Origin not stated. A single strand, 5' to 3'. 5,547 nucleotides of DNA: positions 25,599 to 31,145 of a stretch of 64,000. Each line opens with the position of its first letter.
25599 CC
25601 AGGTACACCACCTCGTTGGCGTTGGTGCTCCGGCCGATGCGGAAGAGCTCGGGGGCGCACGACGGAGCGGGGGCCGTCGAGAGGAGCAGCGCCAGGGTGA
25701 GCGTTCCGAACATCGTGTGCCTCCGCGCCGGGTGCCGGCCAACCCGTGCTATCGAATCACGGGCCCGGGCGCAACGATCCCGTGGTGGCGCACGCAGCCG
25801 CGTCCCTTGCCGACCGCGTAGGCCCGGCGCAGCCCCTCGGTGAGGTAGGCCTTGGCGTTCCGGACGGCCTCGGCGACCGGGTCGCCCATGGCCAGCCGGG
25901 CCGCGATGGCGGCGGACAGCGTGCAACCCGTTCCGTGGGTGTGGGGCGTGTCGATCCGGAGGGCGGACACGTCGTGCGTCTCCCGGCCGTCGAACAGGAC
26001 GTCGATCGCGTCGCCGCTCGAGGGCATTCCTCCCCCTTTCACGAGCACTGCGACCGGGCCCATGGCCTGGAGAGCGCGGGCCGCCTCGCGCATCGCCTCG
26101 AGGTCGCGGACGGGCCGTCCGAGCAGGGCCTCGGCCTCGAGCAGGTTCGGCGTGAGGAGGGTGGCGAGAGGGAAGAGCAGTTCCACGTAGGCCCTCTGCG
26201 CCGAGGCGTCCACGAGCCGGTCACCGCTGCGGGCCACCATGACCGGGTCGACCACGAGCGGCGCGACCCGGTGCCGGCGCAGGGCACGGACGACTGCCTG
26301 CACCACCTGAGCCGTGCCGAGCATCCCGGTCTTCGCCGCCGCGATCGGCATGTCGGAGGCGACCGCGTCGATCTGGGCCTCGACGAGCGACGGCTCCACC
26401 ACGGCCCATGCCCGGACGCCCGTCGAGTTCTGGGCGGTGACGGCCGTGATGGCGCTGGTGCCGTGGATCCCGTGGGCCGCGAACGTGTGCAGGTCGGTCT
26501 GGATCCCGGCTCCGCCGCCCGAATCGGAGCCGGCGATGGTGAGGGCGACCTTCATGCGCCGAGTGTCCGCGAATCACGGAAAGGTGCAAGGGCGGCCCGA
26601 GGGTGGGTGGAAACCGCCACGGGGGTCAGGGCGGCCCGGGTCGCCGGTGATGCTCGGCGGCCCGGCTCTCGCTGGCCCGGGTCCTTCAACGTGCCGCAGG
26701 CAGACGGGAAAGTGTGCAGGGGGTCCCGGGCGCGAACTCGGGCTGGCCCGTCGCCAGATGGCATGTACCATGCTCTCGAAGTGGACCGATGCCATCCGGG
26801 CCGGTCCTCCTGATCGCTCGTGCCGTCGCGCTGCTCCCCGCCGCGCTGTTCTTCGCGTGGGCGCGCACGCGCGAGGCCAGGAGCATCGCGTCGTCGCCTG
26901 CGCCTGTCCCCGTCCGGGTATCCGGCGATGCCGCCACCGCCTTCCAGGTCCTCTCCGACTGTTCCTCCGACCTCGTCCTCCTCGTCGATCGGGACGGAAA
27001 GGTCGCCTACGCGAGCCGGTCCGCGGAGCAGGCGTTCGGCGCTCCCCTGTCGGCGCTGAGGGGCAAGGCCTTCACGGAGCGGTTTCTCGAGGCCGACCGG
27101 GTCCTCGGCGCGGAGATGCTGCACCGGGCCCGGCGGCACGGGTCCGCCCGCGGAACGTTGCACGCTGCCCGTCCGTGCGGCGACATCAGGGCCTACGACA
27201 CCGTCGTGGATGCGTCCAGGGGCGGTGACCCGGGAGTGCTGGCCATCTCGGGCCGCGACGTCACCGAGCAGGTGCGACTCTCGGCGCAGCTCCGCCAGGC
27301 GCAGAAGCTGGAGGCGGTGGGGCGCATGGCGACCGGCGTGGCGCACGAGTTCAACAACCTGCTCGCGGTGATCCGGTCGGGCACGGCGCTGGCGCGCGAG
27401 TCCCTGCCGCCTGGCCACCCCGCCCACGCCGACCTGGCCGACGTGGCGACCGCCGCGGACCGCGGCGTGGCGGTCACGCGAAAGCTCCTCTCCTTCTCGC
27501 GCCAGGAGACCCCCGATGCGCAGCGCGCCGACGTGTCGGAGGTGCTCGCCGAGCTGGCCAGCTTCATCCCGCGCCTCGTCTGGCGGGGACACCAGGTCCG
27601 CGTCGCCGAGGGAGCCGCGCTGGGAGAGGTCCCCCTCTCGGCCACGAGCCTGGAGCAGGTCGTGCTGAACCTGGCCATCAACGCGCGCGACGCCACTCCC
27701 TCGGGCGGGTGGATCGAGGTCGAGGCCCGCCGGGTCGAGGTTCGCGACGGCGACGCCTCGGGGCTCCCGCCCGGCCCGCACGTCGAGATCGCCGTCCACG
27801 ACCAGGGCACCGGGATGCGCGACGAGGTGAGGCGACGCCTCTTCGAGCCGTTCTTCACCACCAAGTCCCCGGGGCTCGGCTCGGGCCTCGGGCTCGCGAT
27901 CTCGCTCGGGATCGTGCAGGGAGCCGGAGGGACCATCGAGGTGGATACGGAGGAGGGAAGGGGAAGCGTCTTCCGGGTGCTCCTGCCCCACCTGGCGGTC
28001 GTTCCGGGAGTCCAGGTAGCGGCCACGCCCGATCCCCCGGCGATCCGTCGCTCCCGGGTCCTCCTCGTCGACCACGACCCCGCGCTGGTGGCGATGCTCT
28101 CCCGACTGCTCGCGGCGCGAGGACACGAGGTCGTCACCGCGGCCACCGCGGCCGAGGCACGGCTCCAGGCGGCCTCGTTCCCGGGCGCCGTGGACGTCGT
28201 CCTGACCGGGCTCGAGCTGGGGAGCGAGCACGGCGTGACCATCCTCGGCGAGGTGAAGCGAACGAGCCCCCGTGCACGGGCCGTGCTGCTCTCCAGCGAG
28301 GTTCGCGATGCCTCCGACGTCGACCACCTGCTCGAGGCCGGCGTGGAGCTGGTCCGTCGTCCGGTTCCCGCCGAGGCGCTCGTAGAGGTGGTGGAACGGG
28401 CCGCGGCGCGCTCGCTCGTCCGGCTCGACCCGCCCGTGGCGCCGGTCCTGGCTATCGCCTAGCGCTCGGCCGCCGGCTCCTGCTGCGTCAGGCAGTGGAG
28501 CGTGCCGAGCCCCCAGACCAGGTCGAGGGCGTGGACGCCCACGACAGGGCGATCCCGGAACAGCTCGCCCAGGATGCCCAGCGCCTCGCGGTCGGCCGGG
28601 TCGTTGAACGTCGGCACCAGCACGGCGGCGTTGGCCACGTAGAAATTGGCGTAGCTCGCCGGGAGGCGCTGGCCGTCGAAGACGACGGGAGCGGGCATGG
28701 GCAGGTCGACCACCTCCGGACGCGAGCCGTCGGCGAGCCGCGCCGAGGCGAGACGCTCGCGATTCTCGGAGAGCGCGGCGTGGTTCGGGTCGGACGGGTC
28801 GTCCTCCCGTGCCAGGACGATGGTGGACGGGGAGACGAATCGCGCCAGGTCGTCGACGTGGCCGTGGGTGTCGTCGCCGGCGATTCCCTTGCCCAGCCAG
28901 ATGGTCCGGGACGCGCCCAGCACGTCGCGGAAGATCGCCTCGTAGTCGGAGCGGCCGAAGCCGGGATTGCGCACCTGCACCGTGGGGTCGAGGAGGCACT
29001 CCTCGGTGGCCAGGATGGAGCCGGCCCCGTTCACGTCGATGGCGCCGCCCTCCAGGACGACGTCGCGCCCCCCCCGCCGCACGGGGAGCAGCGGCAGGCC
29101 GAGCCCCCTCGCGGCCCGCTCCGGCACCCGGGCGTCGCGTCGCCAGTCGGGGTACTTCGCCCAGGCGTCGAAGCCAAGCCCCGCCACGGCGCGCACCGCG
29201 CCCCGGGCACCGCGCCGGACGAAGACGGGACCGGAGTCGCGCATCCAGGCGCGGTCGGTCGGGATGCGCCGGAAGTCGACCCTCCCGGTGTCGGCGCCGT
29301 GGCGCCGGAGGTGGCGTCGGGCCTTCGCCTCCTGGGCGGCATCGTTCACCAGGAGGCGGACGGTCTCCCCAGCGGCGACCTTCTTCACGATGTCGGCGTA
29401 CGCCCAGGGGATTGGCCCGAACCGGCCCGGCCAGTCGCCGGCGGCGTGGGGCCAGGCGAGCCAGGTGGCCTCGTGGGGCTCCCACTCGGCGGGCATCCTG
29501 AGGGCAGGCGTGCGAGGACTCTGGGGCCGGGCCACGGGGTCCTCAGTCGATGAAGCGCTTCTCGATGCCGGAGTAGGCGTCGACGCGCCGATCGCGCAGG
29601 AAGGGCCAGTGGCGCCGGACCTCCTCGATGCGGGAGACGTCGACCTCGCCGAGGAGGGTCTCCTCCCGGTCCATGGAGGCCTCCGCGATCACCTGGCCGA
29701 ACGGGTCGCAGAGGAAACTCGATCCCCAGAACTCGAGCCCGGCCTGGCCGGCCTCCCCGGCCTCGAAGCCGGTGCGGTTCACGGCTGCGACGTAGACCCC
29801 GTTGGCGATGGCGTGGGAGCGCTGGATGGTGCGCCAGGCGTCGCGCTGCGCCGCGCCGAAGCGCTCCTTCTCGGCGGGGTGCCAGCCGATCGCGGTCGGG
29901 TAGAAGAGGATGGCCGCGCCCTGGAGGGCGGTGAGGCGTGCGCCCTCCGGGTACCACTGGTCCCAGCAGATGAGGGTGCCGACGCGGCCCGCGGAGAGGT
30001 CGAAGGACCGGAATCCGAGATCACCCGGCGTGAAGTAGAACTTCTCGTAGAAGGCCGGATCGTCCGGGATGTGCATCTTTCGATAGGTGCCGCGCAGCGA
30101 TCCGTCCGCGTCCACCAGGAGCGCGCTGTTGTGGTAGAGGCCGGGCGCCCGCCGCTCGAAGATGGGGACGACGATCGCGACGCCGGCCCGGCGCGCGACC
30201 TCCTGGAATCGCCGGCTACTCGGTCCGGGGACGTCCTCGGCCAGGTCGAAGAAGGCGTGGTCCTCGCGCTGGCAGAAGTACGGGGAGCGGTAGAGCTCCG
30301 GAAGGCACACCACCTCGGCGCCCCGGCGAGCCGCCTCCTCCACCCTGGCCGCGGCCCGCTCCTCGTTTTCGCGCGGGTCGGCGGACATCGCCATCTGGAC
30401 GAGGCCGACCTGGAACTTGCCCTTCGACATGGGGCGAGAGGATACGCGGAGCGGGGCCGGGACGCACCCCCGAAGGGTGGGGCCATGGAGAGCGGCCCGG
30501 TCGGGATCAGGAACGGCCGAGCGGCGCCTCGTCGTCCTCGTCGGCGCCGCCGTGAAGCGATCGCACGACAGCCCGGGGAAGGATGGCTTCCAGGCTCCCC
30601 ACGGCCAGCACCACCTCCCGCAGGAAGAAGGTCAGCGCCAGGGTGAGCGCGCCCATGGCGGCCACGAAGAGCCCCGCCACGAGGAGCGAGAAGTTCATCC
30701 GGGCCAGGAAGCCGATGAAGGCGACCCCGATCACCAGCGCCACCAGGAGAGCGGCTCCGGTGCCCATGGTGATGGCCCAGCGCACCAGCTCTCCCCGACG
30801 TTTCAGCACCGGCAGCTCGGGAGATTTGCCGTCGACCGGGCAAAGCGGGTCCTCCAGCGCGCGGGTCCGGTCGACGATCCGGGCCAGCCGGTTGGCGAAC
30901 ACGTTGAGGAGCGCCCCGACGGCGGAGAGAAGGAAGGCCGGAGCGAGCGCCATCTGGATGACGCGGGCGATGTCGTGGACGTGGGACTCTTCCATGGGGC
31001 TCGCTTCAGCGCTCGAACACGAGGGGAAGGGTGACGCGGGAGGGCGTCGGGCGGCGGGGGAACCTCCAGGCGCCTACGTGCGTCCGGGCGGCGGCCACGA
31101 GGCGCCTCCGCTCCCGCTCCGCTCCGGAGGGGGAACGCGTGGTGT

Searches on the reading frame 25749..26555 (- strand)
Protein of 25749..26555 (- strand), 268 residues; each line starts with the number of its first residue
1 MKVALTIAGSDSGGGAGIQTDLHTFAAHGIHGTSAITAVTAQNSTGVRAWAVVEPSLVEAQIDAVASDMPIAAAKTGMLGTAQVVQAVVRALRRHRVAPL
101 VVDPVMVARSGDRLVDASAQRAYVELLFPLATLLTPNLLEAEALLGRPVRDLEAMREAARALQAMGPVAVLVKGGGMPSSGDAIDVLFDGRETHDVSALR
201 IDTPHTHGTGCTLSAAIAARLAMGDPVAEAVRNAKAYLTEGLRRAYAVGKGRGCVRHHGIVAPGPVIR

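Call 61: search_protein_families(library=pfam, proteins=[window:25749-26555:-], max_evalue=0.001)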
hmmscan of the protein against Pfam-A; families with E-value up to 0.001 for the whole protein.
window:25749-26555:- (268 aa): 2 families
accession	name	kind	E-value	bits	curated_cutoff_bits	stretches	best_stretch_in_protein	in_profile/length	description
PF08543.17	Phos_pyr_kin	-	2.7e-91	305.8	27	1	11-255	1-245/246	Phosphomethylpyrimidine kinase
PF00294.29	PfkB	-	3.9e-11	43.3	25.8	1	60-236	122-284/302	pfkB family carbohydrate kinase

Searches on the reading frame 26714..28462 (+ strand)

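Call 61: search_protein_families(library=pfam, proteins=[window:26714-28462:+], max_evalue=0.001)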
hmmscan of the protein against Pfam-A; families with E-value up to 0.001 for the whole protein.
window:26714-28462:+ (582 aa): 5 families
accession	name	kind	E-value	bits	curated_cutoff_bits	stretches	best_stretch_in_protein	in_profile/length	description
PF02518.31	HATPase_c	-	2.8e-20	73.2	26.4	1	311-426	4-109/111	Histidine kinase-, DNA gyrase B-, and HSP90-like ATPase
PF00072.30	Response_reg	-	4.6e-09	36.9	30.2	1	449-560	1-110/111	Response regulator receiver domain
PF08448.16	PAS_4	-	2.3e-08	34.7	23.1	1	84-188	4-110/110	PAS fold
PF00989.32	PAS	-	1.9e-06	28.3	22.6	1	84-148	10-74/113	PAS fold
PF00512.31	HisKA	-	1.1e-05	25.8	26.9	1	203-266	3-65/66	His Kinase A (phospho-acceptor) domain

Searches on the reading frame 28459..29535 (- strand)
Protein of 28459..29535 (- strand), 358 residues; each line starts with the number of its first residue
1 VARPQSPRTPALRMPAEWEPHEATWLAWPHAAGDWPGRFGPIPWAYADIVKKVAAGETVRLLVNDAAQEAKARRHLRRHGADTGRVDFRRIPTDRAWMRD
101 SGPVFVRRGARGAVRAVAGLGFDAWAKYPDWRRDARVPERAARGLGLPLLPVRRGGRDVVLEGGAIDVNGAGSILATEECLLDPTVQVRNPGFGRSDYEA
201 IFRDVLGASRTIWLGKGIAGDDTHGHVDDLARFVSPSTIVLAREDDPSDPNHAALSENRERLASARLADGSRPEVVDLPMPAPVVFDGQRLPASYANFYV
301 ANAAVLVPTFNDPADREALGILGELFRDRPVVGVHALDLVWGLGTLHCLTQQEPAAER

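Call 19: search_protein_families(library=pfam, proteins=[window:28459-29535:-], max_evalue=0.01)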
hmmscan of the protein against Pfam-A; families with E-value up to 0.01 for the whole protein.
window:28459-29535:- (358 aa): 1 family
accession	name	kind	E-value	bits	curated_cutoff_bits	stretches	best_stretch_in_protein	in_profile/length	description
PF04371.20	PAD_porph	-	9.4e-110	367.2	25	1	13-354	1-321/321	Porphyromonas-type peptidyl-arginine deiminase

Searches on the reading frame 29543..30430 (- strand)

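Call 19: search_protein_families(library=pfam, proteins=[window:29543-30430:-], max_evalue=0.01)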
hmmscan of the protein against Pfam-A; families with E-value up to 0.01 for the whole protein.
window:29543-30430:- (295 aa): 1 family
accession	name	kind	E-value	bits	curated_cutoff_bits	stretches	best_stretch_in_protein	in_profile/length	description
PF00795.27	CN_hydrolase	-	1.3e-62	211.9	23.2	1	8-273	2-256/256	Carbon-nitrogen hydrolase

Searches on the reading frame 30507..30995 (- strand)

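Call 19: search_protein_families(library=pfam, proteins=[window:30507-30995:-], max_evalue=0.01)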
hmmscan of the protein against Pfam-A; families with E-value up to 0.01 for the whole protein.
window:30507-30995:- (162 aa): 1 family
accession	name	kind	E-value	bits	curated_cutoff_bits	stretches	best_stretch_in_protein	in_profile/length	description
PF11026.13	DUF2721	-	2.2e-31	108.8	28.3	1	16-136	1-128/129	Protein of unknown function (DUF2721)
